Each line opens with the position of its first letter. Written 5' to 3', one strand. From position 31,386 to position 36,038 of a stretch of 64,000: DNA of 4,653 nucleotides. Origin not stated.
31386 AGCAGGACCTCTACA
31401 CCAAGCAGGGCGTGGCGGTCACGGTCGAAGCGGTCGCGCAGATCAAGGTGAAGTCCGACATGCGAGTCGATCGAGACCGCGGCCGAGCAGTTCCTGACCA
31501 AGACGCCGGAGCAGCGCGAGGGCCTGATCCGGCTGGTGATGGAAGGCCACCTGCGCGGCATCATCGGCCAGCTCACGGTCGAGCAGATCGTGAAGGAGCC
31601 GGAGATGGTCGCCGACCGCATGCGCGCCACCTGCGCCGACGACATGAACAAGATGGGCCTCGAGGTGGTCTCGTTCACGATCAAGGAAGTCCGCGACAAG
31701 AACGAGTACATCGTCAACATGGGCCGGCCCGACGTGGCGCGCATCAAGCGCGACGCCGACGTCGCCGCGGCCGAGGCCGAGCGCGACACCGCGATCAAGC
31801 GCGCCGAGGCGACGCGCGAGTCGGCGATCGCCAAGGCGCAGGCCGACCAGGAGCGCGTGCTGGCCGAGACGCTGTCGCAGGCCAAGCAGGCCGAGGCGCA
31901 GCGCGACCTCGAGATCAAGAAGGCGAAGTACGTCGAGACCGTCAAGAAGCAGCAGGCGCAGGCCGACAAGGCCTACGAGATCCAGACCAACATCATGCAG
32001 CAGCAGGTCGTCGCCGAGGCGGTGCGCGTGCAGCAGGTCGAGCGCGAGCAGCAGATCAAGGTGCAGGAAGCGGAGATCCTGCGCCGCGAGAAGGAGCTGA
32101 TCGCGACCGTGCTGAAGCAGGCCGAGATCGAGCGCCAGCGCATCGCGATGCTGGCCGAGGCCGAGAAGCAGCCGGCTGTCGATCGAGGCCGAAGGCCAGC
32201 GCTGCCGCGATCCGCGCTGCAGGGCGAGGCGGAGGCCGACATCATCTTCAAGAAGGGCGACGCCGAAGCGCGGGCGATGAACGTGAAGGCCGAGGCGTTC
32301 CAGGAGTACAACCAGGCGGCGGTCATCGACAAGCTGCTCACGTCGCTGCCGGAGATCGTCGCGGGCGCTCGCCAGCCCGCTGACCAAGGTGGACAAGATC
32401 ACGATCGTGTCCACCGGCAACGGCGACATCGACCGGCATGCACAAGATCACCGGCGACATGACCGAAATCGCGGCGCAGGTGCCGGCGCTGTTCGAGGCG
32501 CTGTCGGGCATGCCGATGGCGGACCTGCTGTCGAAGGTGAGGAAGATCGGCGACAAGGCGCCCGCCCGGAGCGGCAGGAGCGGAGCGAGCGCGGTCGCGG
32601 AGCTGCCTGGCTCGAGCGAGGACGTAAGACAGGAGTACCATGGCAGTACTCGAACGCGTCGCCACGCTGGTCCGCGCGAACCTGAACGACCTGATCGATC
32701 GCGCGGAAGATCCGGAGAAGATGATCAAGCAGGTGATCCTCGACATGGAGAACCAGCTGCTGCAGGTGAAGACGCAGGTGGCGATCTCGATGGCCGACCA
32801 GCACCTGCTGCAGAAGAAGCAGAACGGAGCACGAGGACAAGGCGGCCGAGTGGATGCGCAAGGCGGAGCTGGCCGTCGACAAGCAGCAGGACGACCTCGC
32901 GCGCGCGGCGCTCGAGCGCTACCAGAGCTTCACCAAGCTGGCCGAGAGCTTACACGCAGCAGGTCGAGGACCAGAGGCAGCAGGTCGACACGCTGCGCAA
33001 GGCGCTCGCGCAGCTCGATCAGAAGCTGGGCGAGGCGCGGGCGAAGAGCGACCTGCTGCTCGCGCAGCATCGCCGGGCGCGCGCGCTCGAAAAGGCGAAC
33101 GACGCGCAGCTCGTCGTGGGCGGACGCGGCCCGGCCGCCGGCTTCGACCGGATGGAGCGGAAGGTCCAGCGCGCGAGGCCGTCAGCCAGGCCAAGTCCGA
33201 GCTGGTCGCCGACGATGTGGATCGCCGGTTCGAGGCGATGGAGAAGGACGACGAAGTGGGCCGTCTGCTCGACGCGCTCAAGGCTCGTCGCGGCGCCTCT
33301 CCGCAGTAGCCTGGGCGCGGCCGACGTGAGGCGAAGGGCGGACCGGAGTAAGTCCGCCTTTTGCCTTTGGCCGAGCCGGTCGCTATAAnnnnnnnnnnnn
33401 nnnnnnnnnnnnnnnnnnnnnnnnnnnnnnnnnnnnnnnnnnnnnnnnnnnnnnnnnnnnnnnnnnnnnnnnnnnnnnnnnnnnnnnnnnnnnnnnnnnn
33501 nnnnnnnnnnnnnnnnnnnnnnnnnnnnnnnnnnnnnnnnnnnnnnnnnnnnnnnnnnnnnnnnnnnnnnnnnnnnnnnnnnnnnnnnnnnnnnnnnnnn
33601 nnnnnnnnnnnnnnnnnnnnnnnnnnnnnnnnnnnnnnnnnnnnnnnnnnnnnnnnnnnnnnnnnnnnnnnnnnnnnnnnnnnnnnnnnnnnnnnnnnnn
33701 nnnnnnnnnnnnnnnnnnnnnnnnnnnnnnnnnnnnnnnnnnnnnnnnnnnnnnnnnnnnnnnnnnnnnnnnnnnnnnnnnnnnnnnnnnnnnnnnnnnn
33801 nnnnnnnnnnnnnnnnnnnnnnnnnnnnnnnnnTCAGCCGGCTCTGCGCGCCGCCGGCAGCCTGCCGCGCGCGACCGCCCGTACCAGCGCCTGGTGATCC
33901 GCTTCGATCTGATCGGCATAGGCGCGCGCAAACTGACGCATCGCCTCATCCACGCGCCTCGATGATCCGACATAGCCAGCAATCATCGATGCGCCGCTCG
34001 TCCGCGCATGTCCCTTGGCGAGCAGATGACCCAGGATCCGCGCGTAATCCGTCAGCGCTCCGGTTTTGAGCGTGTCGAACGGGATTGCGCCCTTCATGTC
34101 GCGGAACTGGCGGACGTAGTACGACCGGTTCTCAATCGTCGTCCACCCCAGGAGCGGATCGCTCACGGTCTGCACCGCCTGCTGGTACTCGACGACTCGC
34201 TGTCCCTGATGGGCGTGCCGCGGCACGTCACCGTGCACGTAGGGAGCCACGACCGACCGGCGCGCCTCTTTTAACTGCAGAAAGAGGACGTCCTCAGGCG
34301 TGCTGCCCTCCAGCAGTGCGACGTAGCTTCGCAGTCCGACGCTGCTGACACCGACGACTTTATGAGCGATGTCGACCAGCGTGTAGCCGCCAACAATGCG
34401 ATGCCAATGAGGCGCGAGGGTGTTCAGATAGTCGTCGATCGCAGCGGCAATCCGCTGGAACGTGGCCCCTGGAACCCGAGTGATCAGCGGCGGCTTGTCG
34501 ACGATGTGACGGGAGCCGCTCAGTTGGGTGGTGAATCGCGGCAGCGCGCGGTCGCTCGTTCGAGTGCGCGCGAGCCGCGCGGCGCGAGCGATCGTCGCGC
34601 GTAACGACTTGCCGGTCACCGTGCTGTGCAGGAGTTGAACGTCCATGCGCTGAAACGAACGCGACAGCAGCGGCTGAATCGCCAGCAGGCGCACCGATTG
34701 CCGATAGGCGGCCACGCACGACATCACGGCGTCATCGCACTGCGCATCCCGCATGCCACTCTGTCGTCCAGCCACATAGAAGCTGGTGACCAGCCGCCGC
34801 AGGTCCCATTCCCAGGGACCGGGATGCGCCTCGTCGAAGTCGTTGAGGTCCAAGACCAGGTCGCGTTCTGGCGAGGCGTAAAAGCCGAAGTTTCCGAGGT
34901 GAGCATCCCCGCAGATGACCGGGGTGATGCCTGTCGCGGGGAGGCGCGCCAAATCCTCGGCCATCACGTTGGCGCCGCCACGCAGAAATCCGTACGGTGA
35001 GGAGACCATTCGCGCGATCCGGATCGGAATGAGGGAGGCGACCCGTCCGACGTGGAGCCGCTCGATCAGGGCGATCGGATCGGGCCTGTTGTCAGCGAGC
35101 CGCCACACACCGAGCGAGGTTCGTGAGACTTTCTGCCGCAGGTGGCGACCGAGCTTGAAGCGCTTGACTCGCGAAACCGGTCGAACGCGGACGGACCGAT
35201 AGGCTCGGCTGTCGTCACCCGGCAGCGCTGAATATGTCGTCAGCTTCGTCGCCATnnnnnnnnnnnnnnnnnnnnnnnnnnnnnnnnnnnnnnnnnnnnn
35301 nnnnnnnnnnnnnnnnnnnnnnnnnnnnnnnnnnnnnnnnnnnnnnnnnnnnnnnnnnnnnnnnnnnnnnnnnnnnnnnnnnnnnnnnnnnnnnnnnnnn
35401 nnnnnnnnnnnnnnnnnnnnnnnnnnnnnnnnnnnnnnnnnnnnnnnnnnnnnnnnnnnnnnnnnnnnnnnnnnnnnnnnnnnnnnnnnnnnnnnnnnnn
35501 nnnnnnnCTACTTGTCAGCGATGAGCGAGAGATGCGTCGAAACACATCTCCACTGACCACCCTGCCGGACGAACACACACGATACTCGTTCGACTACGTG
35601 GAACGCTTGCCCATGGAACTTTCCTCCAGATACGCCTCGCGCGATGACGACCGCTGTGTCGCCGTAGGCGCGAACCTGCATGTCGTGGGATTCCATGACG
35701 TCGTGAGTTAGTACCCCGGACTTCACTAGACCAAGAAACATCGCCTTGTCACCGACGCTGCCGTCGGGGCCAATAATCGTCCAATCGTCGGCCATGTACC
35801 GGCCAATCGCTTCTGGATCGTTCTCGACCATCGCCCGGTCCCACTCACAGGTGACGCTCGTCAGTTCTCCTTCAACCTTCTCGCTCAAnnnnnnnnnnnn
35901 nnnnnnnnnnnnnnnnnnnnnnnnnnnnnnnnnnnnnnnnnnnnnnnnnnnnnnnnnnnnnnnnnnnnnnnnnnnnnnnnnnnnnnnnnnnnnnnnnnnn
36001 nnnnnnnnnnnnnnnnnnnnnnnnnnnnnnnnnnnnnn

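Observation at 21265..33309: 12-kb block in which every gene, including essential gltX, is broken by multiple indel-type frame breaks. The first 21 kb has none evident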

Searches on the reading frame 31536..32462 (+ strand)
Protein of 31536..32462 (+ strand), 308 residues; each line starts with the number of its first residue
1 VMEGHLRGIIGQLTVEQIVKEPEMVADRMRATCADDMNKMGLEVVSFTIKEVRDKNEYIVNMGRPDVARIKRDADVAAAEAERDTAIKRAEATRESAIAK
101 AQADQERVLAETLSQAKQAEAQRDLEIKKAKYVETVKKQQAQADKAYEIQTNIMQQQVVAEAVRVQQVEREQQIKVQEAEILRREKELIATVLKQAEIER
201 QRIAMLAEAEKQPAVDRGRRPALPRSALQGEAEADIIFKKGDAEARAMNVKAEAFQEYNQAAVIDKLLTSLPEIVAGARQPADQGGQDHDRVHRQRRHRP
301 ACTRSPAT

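Call 9: search_protein_families(library=pfam, proteins=[window:31536-32462:+], max_evalue=0.01)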
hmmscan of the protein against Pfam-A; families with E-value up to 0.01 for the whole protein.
window:31536-32462:+ (308 aa): 2 families
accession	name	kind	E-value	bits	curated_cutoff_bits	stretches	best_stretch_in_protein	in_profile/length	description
PF01145.31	Band_7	-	2.8e-14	54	23.6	1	2-82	95-175/176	SPFH domain / Band 7 family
PF15975.10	Flot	-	0.0059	17.1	27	1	227-283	8-66/124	Flotillin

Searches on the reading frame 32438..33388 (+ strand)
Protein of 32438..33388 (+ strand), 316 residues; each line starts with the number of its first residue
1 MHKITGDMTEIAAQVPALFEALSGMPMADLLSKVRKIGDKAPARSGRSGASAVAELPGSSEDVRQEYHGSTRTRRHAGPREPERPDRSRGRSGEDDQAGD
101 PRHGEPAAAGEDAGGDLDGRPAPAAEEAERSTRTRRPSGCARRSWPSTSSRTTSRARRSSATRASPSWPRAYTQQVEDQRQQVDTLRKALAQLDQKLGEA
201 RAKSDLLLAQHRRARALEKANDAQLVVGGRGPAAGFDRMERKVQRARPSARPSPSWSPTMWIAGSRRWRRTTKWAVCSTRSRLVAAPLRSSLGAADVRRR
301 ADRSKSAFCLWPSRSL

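Call 9: search_protein_families(library=pfam, proteins=[window:32438-33388:+], max_evalue=0.01)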
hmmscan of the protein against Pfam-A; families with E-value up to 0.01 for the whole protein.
window:32438-33388:+ (316 aa): 1 family
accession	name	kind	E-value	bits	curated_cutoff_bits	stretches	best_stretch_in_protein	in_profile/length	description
PF04012.17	PspA_IM30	-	6.6e-10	39.4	33.9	1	171-245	102-176/220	PspA/IM30 family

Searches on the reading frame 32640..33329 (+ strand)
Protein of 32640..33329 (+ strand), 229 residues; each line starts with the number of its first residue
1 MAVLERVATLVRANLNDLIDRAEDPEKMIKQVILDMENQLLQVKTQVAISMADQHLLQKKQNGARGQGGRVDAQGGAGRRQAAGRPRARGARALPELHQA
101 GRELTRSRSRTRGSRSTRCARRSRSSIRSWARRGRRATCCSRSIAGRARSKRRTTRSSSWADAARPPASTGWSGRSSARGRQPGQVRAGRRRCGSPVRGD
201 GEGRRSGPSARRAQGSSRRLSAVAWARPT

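Call 9: search_protein_families(library=pfam, proteins=[window:32640-33329:+], max_evalue=0.01)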
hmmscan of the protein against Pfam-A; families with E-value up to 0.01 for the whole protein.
window:32640-33329:+ (229 aa): 1 family
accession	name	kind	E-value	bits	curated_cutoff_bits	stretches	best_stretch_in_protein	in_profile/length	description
PF04012.17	PspA_IM30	-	8e-14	52.2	33.9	1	3-65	2-64/220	PspA/IM30 family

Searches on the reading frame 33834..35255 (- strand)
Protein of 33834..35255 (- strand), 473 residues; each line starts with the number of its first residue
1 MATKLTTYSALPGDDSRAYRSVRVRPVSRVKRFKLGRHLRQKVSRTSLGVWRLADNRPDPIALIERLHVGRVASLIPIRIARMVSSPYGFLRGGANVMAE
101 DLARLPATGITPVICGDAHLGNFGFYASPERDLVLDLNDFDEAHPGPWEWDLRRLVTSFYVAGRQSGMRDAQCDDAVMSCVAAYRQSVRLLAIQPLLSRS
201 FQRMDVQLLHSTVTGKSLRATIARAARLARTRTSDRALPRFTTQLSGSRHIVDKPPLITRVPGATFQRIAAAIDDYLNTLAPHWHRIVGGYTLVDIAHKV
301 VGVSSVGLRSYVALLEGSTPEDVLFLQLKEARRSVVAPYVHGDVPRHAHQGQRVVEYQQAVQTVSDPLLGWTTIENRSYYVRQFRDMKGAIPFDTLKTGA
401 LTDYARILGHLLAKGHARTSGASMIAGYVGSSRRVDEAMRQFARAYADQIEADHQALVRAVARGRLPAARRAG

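Call 6: find_encoding_contigs(protein=window:33834-35255:-, flank=10000, max_places=10)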
Protein window:33834-35255:- (473 aa): no gene with exactly this product is on record in the collection.

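Call 32: search_protein_families(library=pfam, proteins=[window:33834-35255:-], max_evalue=0.001)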
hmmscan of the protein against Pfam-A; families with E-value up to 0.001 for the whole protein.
window:33834-35255:- (473 aa): 1 family
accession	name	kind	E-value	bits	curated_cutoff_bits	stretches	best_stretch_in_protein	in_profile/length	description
PF10009.15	DUF2252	-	6.8e-127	424.2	22.3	1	71-460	1-392/392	Uncharacterized protein conserved in bacteria (DUF2252)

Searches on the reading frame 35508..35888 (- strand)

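Call 61: search_protein_families(library=pfam, proteins=[window:35508-35888:-], max_evalue=0.01)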
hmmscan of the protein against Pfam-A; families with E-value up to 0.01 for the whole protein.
window:35508-35888:- (126 aa): 5 families
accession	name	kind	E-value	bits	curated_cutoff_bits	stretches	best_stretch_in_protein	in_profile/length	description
PF14534.12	DUF4440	-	3.8e-19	69.5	25.2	1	15-115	7-107/107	Domain of unknown function (DUF4440)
PF13474.12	SnoaL_3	-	6.3e-09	36.7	22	1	15-124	7-120/121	SnoaL-like domain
PF12680.13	SnoaL_2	-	0.00018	22.5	27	1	18-114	6-100/102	SnoaL-like domain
PF11533.15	AtzH-like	-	0.0025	18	27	0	69-125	74-125/126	AtzH-like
PF08332.16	CaMKII_AD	-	0.0028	18.2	22.1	0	8-121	4-125/128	Calcium/calmodulin dependent protein kinase II association domain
